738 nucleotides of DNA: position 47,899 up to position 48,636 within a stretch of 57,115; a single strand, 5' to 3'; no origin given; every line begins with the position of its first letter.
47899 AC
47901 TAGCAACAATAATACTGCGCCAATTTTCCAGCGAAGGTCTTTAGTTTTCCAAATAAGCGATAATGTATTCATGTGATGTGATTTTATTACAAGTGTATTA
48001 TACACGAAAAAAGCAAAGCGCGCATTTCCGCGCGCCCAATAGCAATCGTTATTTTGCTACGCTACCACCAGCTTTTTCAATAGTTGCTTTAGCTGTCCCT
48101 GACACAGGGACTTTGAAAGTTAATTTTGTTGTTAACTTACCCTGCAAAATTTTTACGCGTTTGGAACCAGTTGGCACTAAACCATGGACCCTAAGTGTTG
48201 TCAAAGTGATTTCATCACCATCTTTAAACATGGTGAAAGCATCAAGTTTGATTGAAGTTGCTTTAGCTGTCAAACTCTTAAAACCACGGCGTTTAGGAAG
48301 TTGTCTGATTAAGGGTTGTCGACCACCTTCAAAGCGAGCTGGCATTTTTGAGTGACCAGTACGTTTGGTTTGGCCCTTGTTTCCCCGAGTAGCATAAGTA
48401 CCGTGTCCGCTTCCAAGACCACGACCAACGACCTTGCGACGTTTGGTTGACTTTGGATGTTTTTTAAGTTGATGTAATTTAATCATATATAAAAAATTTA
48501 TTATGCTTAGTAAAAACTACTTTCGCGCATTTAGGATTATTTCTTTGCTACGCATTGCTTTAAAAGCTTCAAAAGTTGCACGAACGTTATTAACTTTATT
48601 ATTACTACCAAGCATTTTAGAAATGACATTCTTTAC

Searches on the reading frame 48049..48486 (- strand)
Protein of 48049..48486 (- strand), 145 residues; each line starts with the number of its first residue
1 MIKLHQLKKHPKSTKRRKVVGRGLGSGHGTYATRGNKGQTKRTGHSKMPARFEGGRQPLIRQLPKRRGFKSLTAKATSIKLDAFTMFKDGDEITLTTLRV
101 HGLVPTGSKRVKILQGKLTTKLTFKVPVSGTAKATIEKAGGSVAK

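Call 20: search_protein_families(library=pfam, proteins=[window:48049-48486:-], max_evalue=0.01)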
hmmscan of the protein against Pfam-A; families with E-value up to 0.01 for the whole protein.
window:48049-48486:- (145 aa): 1 family
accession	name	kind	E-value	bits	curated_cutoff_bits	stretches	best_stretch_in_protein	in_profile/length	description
PF00828.25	Ribosomal_L27A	-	7.7e-10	39.5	21.5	1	88-143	17-71/72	Ribosomal proteins 50S-L15, 50S-L18e, 60S-L27A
